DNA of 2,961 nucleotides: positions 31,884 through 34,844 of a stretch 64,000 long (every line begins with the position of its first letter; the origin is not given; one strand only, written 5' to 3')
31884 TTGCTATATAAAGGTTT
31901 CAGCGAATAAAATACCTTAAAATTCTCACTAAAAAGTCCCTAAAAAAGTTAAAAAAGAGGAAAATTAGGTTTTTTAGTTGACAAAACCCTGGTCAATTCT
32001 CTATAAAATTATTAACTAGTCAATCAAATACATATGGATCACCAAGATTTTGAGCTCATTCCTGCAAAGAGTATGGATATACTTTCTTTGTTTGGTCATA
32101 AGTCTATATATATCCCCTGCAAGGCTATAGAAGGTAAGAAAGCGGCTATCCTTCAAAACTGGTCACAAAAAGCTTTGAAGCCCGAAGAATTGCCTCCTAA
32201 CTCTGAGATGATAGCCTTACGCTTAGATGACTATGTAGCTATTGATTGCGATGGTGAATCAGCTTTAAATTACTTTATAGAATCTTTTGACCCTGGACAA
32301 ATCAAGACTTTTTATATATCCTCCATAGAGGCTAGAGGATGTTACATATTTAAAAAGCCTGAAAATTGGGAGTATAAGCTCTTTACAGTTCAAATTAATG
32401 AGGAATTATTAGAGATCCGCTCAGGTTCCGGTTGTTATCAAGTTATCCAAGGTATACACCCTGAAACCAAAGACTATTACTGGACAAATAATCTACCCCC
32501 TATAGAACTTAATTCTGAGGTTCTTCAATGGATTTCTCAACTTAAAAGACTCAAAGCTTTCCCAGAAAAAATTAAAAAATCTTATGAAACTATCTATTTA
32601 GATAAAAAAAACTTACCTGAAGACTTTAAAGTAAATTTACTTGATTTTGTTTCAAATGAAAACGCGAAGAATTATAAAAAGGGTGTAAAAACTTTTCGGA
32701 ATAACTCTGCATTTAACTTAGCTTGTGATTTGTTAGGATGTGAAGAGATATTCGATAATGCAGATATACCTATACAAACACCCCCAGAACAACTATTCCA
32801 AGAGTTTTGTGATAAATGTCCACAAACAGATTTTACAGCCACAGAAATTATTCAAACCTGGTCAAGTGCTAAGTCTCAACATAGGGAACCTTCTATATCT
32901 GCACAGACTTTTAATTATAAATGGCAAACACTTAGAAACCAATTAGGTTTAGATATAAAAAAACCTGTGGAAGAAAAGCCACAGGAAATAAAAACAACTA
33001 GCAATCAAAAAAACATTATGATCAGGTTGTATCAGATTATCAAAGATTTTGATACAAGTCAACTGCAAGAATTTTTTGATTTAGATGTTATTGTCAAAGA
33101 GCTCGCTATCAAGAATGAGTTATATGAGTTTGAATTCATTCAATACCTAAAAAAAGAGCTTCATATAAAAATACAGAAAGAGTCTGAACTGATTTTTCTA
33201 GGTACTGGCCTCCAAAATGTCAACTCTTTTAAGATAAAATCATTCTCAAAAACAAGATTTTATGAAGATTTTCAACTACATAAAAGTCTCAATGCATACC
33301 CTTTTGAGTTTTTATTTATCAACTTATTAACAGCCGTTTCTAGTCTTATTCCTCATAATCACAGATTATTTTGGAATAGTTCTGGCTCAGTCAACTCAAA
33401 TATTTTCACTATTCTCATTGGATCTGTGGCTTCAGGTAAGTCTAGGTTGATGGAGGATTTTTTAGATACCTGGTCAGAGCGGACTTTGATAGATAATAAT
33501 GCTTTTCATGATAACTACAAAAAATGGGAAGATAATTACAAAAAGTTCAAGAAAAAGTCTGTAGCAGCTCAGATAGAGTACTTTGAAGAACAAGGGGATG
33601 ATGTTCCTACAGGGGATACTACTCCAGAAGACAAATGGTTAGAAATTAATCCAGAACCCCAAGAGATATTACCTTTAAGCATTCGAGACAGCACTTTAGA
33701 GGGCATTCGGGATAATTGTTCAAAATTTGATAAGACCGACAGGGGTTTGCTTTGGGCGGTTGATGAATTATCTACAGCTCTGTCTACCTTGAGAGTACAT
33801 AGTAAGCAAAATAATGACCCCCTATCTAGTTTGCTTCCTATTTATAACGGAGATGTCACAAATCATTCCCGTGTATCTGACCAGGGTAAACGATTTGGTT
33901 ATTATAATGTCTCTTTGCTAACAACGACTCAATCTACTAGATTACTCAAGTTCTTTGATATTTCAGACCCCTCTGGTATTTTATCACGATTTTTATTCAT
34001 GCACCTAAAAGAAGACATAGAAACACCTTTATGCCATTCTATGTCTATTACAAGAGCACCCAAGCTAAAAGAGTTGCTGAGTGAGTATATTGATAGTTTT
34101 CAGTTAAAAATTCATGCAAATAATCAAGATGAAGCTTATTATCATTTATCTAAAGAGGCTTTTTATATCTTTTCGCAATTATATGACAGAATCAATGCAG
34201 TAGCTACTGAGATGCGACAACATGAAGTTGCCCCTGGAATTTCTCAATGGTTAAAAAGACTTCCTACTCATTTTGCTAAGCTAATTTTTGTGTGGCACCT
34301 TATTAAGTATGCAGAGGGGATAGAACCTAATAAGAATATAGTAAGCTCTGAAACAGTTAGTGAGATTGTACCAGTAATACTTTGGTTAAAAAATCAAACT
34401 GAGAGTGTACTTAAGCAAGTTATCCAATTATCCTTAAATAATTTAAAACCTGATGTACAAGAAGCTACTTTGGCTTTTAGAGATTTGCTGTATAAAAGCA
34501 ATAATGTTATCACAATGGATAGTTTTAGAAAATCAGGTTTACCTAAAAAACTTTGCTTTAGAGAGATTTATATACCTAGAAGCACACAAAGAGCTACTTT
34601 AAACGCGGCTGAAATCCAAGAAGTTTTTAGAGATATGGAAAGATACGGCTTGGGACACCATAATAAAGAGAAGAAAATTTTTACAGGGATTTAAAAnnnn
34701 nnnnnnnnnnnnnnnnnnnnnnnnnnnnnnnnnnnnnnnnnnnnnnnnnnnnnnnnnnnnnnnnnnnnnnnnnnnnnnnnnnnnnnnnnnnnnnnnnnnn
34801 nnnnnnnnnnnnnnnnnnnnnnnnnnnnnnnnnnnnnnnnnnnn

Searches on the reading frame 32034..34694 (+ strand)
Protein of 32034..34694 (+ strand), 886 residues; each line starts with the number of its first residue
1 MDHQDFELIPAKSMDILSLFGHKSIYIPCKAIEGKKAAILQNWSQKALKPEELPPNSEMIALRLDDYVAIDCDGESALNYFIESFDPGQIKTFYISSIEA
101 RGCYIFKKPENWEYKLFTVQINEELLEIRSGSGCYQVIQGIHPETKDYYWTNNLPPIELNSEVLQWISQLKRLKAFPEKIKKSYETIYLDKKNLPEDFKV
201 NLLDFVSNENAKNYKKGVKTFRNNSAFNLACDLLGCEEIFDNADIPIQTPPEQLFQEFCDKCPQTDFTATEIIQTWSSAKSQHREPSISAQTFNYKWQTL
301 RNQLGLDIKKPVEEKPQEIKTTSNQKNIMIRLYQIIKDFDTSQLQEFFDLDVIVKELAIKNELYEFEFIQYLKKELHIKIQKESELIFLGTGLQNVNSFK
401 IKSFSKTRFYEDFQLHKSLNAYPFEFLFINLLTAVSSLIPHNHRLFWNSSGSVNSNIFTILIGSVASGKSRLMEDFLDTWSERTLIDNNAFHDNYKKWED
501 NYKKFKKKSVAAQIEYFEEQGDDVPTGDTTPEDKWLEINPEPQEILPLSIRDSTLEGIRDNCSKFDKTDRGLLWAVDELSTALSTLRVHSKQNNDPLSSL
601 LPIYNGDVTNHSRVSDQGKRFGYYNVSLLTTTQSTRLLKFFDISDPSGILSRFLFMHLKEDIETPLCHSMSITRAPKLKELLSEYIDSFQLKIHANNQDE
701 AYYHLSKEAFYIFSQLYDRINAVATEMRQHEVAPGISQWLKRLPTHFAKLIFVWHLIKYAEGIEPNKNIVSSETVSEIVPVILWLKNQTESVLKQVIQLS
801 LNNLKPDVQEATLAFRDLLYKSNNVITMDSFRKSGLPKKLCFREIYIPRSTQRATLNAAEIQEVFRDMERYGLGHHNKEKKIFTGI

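Call 9: search_protein_families(library=pfam, proteins=[window:32034-34694:+], max_evalue=0.01)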
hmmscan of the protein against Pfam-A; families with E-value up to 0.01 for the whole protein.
window:32034-34694:+ (886 aa): 2 families
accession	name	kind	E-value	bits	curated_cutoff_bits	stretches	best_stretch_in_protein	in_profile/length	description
PF13148.11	DUF3987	-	4.9e-21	75.8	27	1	423-793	3-362/364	Protein of unknown function (DUF3987)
PF09250.16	Prim-Pol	-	0.001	20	22.8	1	45-160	42-156/158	Bifunctional DNA primase/polymerase, N-terminal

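Call 10: search_protein_families(library=phrogs, proteins=[window:32034-34694:+], max_evalue=0.001)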
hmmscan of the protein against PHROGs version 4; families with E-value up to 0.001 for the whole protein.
window:32034-34694:+ (886 aa): 1 family
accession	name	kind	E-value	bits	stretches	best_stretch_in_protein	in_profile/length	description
phrog_5311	-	DNA, RNA and nucleotide metabolism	7.1e-06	25.5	1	418-722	275-544/692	helicase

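Call 11: search_dna_similar(query=window:32034-34694:+, collection=phages, mode=protein, max_rows=25)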
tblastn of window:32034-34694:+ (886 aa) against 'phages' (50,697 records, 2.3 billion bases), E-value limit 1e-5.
No match.

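Call 12: find_related_loci(query=window:32034-34694:+, collection=viral_contigs, flank=6000)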
Query window:32034-34694:+ (886 aa) in viral_contigs; peptide patterns used: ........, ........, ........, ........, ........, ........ (x = any residue, [..] = any of these).
4 stretches matched a pattern, but none encodes a relative of the query by tblastn (E <= 1e-3).

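Call 14: find_homologous_proteins(query=window:32034-34694:+)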
Query window:32034-34694:+ (886 aa): 1 proteins with E <= 0.001 among 7332 candidates.
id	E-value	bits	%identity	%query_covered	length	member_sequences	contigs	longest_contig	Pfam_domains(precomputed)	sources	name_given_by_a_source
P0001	0.0e+0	2028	100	100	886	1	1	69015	PF13148.12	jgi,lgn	jgi:hypothetical protein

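Call 18: find_encoding_contigs(protein=P0001, flank=10000, max_places=10)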
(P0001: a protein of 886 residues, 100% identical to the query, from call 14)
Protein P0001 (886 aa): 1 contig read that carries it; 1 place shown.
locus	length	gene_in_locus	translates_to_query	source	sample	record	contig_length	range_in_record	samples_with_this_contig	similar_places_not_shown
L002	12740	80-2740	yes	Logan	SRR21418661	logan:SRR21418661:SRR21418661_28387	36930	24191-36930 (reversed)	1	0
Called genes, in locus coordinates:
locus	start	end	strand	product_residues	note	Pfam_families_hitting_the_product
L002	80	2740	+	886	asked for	PF13148:DUF3987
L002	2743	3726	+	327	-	-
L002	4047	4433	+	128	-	-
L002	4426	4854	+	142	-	-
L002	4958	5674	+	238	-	-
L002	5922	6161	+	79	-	-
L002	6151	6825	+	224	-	-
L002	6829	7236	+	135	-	-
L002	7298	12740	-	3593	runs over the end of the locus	PF20155:TMP_3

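Call 32: search_protein_representatives(protein=window:32034-34694:+)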
Query: 886 residues. Proteins with E-value up to 0.001 (for the whole library): 135; up to 1e-10: 30; up to 1e-30: 10. The best 135 are listed.
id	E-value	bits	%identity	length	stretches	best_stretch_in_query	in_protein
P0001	0.0e+00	2028.0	100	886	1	1-886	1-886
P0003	1.6e-159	549.0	37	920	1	9-871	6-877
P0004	1.3e-53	198.7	28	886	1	24-874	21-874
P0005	2.4e-52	194.5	30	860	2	421-884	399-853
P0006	3.6e-51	190.6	30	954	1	19-797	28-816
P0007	1.6e-46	175.2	27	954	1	26-879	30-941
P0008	1.4e-44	168.8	29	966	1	26-878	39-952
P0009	6.2e-42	160.0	27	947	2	20-666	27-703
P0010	1.1e-33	132.8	27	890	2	416-876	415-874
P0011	1.2e-33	132.6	27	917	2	411-883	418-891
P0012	1.6e-29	119.0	27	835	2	421-879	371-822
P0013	3.6e-28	114.5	26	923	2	428-780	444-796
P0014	1.2e-26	109.5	25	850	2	405-879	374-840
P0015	2.0e-19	85.5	27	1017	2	421-787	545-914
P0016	2.9e-19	85.0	25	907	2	409-780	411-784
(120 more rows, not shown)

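Call 34: find_encoding_contigs(protein=P0003, flank=10000, max_places=6)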
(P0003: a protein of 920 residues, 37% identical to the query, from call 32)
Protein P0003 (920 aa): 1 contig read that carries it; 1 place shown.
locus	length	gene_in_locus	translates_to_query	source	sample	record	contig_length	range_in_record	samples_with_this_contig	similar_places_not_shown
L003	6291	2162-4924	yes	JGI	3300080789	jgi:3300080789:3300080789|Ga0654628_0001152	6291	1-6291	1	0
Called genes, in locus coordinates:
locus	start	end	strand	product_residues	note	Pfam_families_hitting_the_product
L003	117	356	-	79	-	-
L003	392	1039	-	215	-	-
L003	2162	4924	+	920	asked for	PF13148:DUF3987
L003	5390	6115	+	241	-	PF26567:BstA_C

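Call 35: find_related_loci(query=P0003, collection=viral_contigs, flank=8000)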
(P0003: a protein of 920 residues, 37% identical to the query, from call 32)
Query P0003 (920 aa) in viral_contigs; peptide patterns used: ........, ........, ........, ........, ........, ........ (x = any residue, [..] = any of these).
2 stretches matched a pattern, but none encodes a relative of the query by tblastn (E <= 1e-3).

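Call 38: find_encoding_contigs(protein=P0004, flank=6000, max_places=3)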
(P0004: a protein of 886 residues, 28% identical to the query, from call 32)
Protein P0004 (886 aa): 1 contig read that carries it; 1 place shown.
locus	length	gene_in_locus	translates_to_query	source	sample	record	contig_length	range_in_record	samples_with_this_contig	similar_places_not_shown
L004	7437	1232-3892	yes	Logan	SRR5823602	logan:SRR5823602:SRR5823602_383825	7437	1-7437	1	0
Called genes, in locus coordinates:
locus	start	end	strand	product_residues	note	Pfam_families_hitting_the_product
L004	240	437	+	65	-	-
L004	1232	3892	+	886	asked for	PF09250:Prim-Pol (weak), PF13148:DUF3987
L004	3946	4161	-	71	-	-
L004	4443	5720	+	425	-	-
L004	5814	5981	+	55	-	-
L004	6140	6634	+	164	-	-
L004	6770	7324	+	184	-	-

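Call 39: find_encoding_contigs(protein=P0006, flank=6000, max_places=3)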
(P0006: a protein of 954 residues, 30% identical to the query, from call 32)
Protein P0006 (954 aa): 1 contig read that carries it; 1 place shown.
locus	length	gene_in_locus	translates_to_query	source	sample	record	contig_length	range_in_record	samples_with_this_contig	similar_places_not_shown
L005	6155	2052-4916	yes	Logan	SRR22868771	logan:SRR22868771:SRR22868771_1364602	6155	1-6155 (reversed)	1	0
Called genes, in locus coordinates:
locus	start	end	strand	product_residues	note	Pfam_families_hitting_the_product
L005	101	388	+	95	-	-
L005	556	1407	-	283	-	-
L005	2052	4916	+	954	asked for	PF09250:Prim-Pol (weak), PF13148:DUF3987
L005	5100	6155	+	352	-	?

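Call 40: find_encoding_contigs(protein=P0007, flank=6000, max_places=3)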
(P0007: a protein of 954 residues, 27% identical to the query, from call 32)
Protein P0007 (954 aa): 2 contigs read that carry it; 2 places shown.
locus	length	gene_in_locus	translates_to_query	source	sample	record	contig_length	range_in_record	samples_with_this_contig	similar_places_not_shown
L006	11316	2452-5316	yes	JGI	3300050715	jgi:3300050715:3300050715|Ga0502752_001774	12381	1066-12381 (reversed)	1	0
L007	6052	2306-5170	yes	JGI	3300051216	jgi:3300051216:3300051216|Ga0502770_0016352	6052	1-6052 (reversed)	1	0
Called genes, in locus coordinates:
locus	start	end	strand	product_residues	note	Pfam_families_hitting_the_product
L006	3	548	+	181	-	?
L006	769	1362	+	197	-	-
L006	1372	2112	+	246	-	PF02498:Bro-N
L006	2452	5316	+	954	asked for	PF09250:Prim-Pol (weak), PF13148:DUF3987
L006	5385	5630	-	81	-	-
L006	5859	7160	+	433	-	-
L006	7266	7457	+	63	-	-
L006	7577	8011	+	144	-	-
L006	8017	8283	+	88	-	-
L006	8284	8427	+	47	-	-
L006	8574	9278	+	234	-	PF00929:RNase_T, PF16473:Rv2179c-like (faint)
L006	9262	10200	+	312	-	-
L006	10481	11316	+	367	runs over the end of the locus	-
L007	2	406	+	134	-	?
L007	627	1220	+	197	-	-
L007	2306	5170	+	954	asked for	PF09250:Prim-Pol (weak), PF13148:DUF3987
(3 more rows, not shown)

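Call 64: search_solved_structures(query=window:32034-34694:+, max_evalue=1, show_alignments=1)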
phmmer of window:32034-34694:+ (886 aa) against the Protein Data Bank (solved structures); distinct sequences matched with E-value up to 1: 10.
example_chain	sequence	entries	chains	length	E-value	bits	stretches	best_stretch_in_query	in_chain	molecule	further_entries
3ee2_A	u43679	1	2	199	0.49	11.4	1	648-745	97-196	Glutathione-requiring prostaglandin D synthase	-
5ywe_A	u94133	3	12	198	0.67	11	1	648-745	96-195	Hematopoietic prostaglandin D synthase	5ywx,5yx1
4edy_A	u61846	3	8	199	0.67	11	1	648-745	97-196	Hematopoietic prostaglandin D synthase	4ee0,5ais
4edz_A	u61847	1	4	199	0.67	11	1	648-745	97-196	Hematopoietic prostaglandin D synthase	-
2vcq_A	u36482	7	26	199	0.67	11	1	648-745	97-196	GLUTATHIONE-REQUIRING PROSTAGLANDIN D SYNTHASE | Hematopoietic prostaglandin D synthase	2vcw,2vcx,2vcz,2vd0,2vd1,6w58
5aiv_A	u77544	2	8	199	0.67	11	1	648-745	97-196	HEMATOPOIETIC PROSTAGLANDIN D SYNTHASE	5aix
4ec0_A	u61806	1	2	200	0.68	11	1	648-745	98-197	Hematopoietic prostaglandin D synthase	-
6n4e_A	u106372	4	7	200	0.68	11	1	648-745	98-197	Hematopoietic prostaglandin D synthase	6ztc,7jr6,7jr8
3kxo_A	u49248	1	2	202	0.7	10.9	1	648-745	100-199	Glutathione-requiring prostaglandin D synthase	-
1iyh_A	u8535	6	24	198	0.94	10.5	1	648-745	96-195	HEMATOPOIETIC PROSTAGLANDIN D SYNTHASE | Glutathione-requiring prostaglandin D synthase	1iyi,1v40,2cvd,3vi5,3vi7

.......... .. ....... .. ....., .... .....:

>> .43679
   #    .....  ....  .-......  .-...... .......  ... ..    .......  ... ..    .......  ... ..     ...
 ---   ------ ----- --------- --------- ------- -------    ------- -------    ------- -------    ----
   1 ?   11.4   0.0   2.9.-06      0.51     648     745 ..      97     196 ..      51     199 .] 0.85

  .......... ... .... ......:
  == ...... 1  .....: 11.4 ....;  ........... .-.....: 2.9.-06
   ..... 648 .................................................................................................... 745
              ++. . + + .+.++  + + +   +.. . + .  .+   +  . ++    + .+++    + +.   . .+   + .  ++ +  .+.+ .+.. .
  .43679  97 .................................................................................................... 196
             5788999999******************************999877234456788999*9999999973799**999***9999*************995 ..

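Call 71: search_protein_families(library=ncbifam, proteins=[window:32034-34694:+], max_evalue=1)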
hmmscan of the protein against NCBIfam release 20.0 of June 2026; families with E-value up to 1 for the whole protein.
window:32034-34694:+ (886 aa): 1 family
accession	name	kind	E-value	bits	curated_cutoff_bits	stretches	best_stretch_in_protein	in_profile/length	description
NF041646.1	VC0807_fam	subfamily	0.18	11.5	65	1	415-494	49-127/189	VC0807 family protein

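Call 78: predict_structure(alignment_id=A2)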
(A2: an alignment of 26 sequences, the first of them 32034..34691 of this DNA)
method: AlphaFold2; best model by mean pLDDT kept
length: 886 residues; sequences in the alignment: 26
mean_pLDDT: 84.2   pTM: 0.58
mean pLDDT of the five models: 84.2, 84.0, 83.0, 82.3, 81.4
residues with pLDDT >= 90: 407; 70-90: 358; 50-70: 84; < 50: 37
segments of 3 or more residues with pLDDT < 50: 1-5, 174-182, 308-322, 385-391
pLDDT, mean of each block of 10 residues (from residue 1): 49 78 88 85 78 85 95 92 77 90 94 88 91 92 89 91 87 48 51 74 92 89 92 92 88 94 77 91 77 80 61 35 64 83 63 85 84 82 51 74 95 91 95 96 87 95 92 94 93 96 94 90 78 91 90 87 75 92 79 74 90 57 92 90 91 94 69 80 95 74 91 87 87 89 96 98 95 95 94 80 79 88 88 90 90 90 93 88 87
secondary structure, 60 per line:
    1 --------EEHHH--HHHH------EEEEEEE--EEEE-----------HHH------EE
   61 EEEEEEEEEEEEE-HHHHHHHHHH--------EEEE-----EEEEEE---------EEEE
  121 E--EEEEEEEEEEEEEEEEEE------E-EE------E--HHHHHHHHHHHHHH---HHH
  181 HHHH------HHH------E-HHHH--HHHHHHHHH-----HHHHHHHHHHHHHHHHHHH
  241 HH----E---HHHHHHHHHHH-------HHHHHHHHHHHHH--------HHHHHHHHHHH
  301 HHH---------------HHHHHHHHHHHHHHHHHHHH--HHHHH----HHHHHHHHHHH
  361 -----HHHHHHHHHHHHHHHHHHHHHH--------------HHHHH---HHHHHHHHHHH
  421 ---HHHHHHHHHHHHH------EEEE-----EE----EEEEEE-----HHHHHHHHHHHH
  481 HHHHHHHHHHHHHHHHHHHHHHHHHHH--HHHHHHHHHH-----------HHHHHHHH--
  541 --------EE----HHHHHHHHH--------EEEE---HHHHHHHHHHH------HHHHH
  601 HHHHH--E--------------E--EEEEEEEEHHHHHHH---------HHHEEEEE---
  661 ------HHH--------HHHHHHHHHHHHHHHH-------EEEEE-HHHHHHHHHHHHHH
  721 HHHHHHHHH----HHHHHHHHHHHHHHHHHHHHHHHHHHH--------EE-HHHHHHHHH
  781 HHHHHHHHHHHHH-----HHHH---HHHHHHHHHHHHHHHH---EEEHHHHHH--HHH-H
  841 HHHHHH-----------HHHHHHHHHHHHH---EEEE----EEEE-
elements in order (helices of 4 or more, strands of 3 or more residues): H16-19 E26-32 E35-38 E59-73 H75-84 E93-96 E102-107 E117-121 E124-141 H161-174 H178-184 H202-205 H208-216 H222-242 H251-261 H269-281 H290-303 H319-338 H341-345 H350-360 H366-387 H402-406 H410-420 H424-436 E443-446 E458-463 H469-507 H510-519 H531-538 H555-563 E572-575 H579-589 H596-605 E626-633 H634-640 E653-657 H678-693 E701-705 H707-729 H734-760 H772-793 H799-802 H806-821 E825-827 H828-833 H840-846 H858-870 E874-877 E882-885

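Call 81: fold_search(model_id=the predicted structure, library=pdb)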
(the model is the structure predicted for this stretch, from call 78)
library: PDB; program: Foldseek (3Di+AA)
matches with E <= 10: 235; with E <= 0.001: 1
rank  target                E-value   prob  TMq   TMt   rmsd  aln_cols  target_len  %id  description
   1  9aam_MODEL_1_B        3.4e-04  1.00  0.16  0.37  13.3       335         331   12  Integrated Structure of pRN1 DNA Primase in Complex with the First Two Base Pairs  (released 2026-03-25)
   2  3m1m                  1.9e-03  1.00  0.14  0.35  16.5       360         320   12  Crystal structure of the primase-polymerase from Sulfolobus islandicus (released 2010-06-16)
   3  6a9w                  3.8e-03  0.98  0.13  0.32  17.9       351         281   16  Structure of the bifunctional DNA primase-polymerase from phage NrS-1 (released 2019-03-13)
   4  7rr3                  5.1e-03  0.99  0.13  0.34  14.2       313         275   16  Structure of Deep-Sea Phage NrS-1 Primase-Polymerase N300 in complex with calcium and ddCTP (released 2022-01-12)
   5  5v8f_A                6.7e-03  0.75  0.11  0.21  23.5       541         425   11  Structural basis of MCM2-7 replicative helicase loading by ORC-Cdc6 and Cdt1 (released 2017-05-10)
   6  8b9d_4                7.4e-03  0.99  0.16  0.20  16.1       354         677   12  Human replisome bound by Pol Alpha (released 2023-08-09)
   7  1rni                  7.7e-03  1.00  0.14  0.50   5.0       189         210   14  Bifunctional DNA primase/polymerase domain of ORF904 from the archaeal plasmid pRN1 (released 2004-01-27)
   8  7jgr_A                9.7e-03  0.84  0.11  0.22  22.7       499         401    9  Structure of Drosophila ORC bound to DNA (84 bp) and Cdc6 (released 2020-09-09)
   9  5v8f_7                1.1e-02  1.00  0.23  0.27  12.5       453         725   10  Structural basis of MCM2-7 replicative helicase loading by ORC-Cdc6 and Cdt1 (released 2017-05-10)
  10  5dgk_A                1.3e-02  0.89  0.18  0.27  25.4       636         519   10  SCCmec type IV Cch - active helicase (released 2016-08-24)
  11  1h8e_C                1.6e-02  0.33  0.09  0.14  24.3       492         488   10  (ADP.AlF4)2(ADP.SO4) bovine F1-ATPase (all three catalytic sites occupied) (released 2001-08-10)
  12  1ro0                  1.8e-02  1.00  0.15  0.51   5.1       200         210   15  Bifunctional DNA primase/polymerase domain of ORF904 from the archaeal plasmid pRN1- Triple mutant F50M/L107M/L110M SeMe (released 2004-01-27)
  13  5dgk_B                2.0e-02  0.85  0.18  0.29  25.4       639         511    9  SCCmec type IV Cch - active helicase (released 2016-08-24)
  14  8x7u_A                4.5e-02  0.98  0.23  0.32   7.7       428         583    9  MCM in complex with dsDNA in presence of ATP. (released 2024-01-17)
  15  9o19_C                6.3e-02  0.33  0.11  0.17  23.3       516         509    8  Pseudomonas aeruginosa ATPase State1 (released 2025-12-10)
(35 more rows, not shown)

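Call 87: fold_search(model_id=the predicted structure, library=viral)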
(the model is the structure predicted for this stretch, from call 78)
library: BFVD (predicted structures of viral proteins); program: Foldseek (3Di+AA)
matches with E <= 10: 379; with E <= 0.001: 105
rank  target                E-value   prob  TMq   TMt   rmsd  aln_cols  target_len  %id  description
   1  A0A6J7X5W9            6.0e-18  1.00  0.36  0.43  31.7       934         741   12  DNA primase/polymerase bifunctional N-terminal domain-containing protein [uncultured Caudovirales phage]
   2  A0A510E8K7            2.0e-17  1.00  0.42  0.40  20.9       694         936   14  (no name in the UniProt tables at hand)
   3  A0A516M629            9.1e-15  1.00  0.31  0.37  28.2       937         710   12  (no name in the UniProt tables at hand)
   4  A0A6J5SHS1            1.1e-14  1.00  0.36  0.43  25.4       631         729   14  Uncharacterized protein [uncultured Caudovirales phage]
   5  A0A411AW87            1.3e-14  1.00  0.30  0.29  31.8      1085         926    9  DNA primase/polymerase [Pantoea phage vB_PagM_LIET2]
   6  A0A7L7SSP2            2.2e-14  1.00  0.32  0.35  19.6       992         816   11  (no name in the UniProt tables at hand)
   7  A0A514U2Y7            6.8e-14  1.00  0.28  0.31  31.4      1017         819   12  (no name in the UniProt tables at hand)
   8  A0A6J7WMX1            1.3e-13  1.00  0.37  0.69   9.0       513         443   14  DUF3987 domain-containing protein [uncultured Caudovirales phage]
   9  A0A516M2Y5            1.4e-13  1.00  0.31  0.33  27.4      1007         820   10  (no name in the UniProt tables at hand)
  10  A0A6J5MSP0            2.1e-13  1.00  0.31  0.36  32.5       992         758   10  Uncharacterized protein [uncultured Caudovirales phage]
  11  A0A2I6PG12            2.4e-13  1.00  0.31  0.49  13.0       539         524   16  (no name in the UniProt tables at hand)
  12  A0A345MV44            2.9e-13  1.00  0.31  0.49  12.9       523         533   16  (no name in the UniProt tables at hand)
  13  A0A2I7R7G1            3.0e-13  1.00  0.36  0.41  17.4       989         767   10  (no name in the UniProt tables at hand)
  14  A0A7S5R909            7.0e-13  1.00  0.29  0.31  27.1       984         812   12  (no name in the UniProt tables at hand)
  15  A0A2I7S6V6            1.4e-12  1.00  0.34  0.57  12.8       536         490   13  (no name in the UniProt tables at hand)
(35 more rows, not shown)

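Call 95: find_related_loci(query=A3, collection=viral_contigs, flank=4000)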
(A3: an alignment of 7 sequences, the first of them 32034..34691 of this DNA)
Query A3 (886 aa) in viral_contigs; peptide patterns used: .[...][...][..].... (x = any residue, [..] = any of these).
13 stretches matched a pattern, but none encodes a relative of the query by tblastn (E <= 1e-3).

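Call 97: find_homologous_proteins(query=P0003, max_evalue=0.00001)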
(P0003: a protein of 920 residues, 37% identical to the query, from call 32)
Query P0003 (920 aa): 1 proteins with E <= 0.00001 among 8000 candidates.
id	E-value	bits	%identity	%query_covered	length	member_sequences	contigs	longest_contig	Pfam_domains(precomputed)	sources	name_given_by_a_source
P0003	0.0e+0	2103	100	100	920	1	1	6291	PF13148.12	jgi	jgi:hypothetical protein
